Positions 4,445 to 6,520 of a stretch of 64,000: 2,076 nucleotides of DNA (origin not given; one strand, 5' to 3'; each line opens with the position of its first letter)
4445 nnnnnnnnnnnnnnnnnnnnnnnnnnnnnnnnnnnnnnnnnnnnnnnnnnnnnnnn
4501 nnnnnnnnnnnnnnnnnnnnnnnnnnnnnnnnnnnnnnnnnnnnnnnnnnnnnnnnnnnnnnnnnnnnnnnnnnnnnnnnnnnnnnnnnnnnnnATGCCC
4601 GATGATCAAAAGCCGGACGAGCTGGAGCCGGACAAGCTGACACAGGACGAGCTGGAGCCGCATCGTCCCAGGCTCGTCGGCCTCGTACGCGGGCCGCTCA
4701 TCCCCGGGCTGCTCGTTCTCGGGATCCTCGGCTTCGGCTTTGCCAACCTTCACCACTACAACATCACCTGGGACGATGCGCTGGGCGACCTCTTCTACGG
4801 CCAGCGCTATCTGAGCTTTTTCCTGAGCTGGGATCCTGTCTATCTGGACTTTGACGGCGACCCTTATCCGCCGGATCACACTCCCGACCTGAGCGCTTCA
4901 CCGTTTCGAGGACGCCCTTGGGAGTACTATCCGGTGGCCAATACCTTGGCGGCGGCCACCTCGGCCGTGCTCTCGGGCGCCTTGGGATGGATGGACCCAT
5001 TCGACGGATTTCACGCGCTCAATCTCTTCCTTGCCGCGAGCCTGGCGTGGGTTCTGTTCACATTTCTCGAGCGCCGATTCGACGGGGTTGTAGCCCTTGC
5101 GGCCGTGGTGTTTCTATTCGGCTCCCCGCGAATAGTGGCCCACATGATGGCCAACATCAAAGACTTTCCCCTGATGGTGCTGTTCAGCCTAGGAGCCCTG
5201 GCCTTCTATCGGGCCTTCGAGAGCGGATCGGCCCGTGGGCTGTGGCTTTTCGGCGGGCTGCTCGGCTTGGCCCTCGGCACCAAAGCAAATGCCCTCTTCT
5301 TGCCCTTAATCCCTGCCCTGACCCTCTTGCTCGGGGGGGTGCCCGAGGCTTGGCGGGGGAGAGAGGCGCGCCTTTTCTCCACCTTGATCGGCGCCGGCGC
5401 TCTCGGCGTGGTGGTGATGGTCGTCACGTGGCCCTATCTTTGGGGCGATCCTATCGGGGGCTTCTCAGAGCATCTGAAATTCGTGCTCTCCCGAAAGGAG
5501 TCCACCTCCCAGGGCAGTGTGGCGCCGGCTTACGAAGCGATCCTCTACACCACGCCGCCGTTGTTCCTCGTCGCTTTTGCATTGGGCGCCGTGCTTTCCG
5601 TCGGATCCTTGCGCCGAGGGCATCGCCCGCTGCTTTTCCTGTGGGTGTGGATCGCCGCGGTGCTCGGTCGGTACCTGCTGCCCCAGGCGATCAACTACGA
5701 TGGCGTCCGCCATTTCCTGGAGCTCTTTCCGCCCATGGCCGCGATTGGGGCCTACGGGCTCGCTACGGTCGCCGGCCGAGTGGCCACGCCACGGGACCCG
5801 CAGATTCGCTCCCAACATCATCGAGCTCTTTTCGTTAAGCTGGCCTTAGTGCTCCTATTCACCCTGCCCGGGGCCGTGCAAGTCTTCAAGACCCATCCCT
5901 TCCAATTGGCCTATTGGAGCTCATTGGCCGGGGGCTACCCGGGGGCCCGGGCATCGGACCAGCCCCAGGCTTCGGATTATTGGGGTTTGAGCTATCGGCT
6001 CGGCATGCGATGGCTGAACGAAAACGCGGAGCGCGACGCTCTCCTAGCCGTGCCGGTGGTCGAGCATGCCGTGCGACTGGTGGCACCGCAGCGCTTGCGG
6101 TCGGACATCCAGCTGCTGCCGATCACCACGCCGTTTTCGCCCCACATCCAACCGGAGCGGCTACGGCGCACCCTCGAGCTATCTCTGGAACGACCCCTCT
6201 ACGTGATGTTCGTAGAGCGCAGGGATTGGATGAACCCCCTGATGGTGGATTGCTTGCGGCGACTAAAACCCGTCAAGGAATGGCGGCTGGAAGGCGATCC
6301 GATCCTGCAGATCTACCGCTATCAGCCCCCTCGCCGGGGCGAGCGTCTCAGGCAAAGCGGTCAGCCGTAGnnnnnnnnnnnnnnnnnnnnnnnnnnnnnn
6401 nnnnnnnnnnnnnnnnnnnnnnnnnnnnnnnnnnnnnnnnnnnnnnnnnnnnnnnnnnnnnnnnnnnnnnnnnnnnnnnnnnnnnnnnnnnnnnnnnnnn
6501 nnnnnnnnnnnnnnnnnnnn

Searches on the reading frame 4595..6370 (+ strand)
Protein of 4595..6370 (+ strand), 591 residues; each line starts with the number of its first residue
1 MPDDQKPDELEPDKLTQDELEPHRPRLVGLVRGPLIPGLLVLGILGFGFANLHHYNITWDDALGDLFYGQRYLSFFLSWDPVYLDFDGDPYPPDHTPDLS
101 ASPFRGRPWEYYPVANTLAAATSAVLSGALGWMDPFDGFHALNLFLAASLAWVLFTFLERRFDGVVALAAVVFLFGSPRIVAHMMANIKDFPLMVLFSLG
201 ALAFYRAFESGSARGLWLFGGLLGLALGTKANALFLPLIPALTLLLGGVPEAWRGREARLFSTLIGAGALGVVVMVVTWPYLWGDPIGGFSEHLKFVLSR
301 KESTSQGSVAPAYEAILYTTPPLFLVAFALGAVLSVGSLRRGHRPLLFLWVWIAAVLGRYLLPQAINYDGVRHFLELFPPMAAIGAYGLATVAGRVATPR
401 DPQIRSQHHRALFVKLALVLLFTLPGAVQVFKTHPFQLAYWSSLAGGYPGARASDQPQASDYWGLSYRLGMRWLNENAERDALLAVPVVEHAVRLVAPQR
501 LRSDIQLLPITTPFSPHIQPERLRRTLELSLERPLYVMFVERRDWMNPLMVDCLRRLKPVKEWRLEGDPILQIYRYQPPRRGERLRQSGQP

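Call 4: search_protein_families(library=pfam, proteins=[window:4595-6370:+], max_evalue=0.01)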
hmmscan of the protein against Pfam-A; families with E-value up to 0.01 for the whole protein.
window:4595-6370:+ (591 aa): 1 family
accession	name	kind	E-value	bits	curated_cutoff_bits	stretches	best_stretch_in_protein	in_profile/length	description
PF13231.12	PMT_2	-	2e-07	31.8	26.1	1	147-279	32-160/160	Dolichyl-phosphate-mannose-protein mannosyltransferase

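Call 7: search_protein_families(library=ncbifam, proteins=[window:4595-6370:+], max_evalue=0.1)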
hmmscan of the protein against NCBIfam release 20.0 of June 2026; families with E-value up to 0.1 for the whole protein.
window:4595-6370:+ (591 aa): 1 family
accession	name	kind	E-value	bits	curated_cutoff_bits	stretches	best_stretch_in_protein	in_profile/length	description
TIGR03663.1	TIGR03663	subfamily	0.044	12.8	126.25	1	153-434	86-375/435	flippase activity-associated protein Agl23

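Call 54: search_solved_structures(query=window:4595-6370:+, max_evalue=1)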
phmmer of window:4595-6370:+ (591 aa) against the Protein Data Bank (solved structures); distinct sequences matched with E-value up to 1: 0.
